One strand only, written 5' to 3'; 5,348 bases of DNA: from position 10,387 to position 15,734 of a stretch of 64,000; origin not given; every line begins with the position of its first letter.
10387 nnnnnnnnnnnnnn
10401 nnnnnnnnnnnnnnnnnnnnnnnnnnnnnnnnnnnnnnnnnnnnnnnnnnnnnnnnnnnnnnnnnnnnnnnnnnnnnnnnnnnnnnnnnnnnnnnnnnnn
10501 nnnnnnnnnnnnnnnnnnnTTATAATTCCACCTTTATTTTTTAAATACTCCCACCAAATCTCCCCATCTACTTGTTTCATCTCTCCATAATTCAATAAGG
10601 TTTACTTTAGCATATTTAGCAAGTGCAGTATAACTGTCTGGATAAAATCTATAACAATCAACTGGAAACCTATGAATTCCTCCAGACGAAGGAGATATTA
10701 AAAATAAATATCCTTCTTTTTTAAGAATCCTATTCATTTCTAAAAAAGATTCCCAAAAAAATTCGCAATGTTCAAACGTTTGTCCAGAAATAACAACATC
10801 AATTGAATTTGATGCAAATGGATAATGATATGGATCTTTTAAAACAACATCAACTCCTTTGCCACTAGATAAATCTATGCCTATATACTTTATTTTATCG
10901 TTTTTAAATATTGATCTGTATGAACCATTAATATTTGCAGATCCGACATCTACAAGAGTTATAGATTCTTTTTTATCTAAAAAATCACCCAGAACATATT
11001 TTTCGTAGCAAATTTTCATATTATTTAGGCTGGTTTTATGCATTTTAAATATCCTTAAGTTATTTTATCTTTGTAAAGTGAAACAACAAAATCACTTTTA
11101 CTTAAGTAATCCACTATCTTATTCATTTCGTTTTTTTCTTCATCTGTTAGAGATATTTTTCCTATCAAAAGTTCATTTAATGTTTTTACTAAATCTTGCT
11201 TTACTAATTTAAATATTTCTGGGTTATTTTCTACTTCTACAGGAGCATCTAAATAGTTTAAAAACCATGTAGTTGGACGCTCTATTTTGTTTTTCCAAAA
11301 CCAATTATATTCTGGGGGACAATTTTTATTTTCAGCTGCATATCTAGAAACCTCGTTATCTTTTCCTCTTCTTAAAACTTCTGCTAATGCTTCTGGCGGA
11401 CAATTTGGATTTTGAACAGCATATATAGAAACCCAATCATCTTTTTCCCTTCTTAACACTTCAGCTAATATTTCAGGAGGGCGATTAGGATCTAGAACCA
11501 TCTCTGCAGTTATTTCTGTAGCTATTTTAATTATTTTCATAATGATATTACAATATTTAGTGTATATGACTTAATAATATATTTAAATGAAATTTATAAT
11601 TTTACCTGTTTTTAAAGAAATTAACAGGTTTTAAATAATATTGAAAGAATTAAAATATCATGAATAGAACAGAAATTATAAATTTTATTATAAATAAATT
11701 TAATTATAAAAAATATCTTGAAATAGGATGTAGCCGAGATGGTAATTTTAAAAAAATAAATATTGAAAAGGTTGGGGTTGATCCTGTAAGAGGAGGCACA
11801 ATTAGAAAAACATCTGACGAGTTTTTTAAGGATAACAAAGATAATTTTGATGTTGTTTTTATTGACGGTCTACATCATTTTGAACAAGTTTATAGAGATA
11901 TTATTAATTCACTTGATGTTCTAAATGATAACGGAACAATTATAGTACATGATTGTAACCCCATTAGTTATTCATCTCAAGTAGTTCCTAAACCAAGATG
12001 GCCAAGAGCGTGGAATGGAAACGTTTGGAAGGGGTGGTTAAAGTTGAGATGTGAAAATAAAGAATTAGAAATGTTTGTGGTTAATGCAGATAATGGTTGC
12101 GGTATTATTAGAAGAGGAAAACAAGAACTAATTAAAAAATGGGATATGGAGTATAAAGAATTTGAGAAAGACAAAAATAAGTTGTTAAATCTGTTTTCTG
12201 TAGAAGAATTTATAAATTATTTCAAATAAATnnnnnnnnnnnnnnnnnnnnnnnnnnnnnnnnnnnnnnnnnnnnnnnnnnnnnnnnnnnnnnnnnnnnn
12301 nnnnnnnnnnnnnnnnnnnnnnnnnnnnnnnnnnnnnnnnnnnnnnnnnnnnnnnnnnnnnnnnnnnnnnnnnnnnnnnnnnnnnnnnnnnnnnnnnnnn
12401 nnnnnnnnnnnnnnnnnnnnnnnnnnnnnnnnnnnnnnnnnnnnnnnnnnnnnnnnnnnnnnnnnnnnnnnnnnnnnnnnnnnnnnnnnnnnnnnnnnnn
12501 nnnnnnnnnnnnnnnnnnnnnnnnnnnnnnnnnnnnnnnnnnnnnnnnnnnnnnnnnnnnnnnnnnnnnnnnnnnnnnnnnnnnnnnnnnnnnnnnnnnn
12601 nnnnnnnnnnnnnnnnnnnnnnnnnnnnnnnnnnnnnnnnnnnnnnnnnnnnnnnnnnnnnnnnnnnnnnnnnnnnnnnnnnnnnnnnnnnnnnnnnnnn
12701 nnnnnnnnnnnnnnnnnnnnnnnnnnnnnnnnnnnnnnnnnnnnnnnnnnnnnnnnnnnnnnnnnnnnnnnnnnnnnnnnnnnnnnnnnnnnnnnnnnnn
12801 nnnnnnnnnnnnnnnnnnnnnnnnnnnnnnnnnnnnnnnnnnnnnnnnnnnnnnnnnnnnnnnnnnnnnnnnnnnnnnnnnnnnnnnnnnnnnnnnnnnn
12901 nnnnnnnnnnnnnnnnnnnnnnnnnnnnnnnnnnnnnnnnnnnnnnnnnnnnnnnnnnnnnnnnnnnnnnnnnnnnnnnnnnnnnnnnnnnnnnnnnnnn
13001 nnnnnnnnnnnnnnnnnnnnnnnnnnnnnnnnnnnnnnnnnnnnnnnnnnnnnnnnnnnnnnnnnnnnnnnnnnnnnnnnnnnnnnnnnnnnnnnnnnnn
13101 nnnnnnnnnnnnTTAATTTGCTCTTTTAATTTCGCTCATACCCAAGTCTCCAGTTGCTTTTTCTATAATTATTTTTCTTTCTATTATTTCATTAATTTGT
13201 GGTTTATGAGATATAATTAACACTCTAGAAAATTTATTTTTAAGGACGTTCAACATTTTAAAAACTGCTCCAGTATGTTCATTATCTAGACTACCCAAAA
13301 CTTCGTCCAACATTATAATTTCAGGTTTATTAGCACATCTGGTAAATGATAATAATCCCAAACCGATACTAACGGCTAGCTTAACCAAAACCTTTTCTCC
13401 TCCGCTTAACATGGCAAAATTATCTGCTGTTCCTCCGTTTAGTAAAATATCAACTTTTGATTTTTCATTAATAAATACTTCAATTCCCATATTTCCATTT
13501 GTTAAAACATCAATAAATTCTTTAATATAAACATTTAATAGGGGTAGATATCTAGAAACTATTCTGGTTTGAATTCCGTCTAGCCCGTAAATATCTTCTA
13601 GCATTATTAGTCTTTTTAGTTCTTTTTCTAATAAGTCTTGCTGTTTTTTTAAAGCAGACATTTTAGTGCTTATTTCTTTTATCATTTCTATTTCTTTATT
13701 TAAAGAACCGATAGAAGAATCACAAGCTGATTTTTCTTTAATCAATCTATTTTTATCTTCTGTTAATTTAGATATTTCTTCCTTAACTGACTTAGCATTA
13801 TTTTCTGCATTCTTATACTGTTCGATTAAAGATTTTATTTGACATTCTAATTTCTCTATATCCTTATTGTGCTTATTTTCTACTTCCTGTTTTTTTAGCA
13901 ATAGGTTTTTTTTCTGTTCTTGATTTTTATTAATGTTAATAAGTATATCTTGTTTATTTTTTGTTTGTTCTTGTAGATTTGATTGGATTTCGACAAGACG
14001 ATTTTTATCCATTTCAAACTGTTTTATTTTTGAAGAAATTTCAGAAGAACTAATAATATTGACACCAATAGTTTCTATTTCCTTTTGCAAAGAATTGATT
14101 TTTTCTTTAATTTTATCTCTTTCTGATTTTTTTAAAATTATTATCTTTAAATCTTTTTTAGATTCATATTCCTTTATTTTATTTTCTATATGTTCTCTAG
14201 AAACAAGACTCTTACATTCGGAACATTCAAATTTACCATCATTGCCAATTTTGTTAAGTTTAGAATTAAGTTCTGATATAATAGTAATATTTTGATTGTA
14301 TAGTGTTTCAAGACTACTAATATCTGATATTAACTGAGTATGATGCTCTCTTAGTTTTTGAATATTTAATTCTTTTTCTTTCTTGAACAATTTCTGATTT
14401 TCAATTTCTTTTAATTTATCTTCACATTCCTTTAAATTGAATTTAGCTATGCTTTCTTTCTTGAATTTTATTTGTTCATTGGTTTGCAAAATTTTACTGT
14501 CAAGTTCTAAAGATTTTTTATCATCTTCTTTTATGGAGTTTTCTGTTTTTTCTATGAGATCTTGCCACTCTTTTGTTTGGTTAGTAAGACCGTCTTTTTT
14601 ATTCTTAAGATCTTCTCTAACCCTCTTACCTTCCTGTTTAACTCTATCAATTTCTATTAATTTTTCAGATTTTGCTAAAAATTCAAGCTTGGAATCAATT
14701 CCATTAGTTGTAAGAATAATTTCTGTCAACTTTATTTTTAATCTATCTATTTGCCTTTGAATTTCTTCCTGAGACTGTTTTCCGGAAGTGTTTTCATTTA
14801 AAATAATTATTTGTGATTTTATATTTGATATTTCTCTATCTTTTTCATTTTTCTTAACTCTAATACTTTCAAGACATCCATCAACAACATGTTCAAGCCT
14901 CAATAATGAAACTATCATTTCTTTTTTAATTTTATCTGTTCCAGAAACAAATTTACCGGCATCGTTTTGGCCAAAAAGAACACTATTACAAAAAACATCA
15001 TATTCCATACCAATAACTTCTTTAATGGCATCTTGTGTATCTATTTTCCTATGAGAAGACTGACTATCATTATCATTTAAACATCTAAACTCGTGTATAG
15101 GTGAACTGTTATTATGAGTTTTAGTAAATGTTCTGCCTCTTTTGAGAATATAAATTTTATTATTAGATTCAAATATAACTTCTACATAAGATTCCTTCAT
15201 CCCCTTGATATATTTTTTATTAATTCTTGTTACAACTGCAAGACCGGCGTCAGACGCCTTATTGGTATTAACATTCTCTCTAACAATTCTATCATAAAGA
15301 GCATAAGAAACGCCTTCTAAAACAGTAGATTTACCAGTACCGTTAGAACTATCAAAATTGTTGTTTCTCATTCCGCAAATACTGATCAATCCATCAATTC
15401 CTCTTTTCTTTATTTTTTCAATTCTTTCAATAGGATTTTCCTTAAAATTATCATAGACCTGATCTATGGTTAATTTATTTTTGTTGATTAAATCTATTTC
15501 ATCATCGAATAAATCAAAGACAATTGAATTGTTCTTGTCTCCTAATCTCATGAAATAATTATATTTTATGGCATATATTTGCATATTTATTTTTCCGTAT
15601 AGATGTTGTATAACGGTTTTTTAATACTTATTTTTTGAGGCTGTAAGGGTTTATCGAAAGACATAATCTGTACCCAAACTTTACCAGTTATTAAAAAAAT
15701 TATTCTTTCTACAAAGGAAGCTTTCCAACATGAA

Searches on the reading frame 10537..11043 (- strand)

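Call 60: search_protein_families(library=pfam, proteins=[window:10537-11043:-], max_evalue=0.001)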
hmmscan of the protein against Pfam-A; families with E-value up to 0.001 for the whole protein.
window:10537-11043:- (169 aa): 3 families
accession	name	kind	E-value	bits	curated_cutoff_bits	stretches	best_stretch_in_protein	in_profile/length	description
PF08241.18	Methyltransf_11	-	6.5e-11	43.2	21.2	1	46-115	14-95/95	Methyltransferase domain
PF13847.12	Methyltransf_31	-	9.3e-05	22.6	27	0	73-119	65-113/145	Methyltransferase domain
PF13649.12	Methyltransf_25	-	0.00033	21.7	27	1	63-111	47-97/97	Methyltransferase domain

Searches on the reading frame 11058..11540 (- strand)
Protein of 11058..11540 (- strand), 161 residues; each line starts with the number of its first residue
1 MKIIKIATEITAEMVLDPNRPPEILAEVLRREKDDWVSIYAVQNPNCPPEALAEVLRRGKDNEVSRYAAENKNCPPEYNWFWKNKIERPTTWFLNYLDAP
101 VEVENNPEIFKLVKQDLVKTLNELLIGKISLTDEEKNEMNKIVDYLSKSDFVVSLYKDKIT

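Call 60: search_protein_families(library=pfam, proteins=[window:11058-11540:-], max_evalue=0.001)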
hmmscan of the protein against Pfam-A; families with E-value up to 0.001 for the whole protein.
window:11058-11540:- (161 aa): 1 family
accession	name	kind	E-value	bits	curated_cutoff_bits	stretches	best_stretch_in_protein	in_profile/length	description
PF25591.1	LRV_2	-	0.00071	19.9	27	0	11-69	3-58/61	Leucine Rich Repeat Variant domain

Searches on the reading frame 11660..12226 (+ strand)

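Call 60: search_protein_families(library=pfam, proteins=[window:11660-12226:+], max_evalue=0.001)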
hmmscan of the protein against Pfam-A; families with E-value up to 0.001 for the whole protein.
window:11660-12226:+ (189 aa): 1 family
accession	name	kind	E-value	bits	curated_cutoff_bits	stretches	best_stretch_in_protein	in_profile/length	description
PF13578.12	Methyltransf_24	-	3e-10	41.3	26.3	1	47-99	52-105/105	Methyltransferase domain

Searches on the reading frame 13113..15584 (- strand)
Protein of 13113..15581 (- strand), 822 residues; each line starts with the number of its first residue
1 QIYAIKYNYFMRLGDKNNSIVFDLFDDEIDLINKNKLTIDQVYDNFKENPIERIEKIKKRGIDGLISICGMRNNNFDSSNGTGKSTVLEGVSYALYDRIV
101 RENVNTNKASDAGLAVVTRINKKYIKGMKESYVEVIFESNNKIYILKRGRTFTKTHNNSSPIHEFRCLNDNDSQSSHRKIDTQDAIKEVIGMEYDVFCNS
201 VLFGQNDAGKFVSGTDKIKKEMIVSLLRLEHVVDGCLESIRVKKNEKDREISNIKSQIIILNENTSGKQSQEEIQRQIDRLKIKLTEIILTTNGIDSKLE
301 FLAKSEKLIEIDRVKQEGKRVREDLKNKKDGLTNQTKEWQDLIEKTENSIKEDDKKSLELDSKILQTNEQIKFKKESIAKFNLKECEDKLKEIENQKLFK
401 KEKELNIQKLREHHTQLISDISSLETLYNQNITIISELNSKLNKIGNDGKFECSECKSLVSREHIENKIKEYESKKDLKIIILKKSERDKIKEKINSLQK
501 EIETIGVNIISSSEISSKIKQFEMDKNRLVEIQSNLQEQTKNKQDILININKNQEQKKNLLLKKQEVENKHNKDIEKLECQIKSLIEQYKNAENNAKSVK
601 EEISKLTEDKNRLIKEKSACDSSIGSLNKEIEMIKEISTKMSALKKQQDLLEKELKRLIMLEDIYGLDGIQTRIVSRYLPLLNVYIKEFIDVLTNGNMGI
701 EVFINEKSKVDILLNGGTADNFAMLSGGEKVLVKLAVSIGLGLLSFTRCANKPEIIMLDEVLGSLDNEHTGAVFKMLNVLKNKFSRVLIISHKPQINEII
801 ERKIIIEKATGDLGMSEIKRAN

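Call 34: find_encoding_contigs(protein=window:13113-15581:-, flank=10000, max_places=1)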
Protein window:13113-15581:- (822 aa): no gene with exactly this product is on record in the collection.

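Call 37: find_encoding_contigs(protein=window:13116-15584:-, flank=10000, max_places=1)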
Protein window:13116-15584:- (823 aa): no gene with exactly this product is on record in the collection.

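Call 60: search_protein_families(library=pfam, proteins=[window:13116-15584:-], max_evalue=0.001)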
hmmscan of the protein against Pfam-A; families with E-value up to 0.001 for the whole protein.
window:13116-15584:- (823 aa): 3 families
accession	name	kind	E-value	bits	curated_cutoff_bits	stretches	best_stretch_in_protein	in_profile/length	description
PF13476.12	AAA_23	-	4.9e-10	40.8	27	1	70-283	25-190/201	AAA domain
PF02463.25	SMC_N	-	1.9e-07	31.2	40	1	533-806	97-210/220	RecF/RecN/SMC N terminal domain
PF13558.12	SbcC_Walker_B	-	1.7e-05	25.4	27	1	720-778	27-88/90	SbcC/RAD50-like, Walker B motif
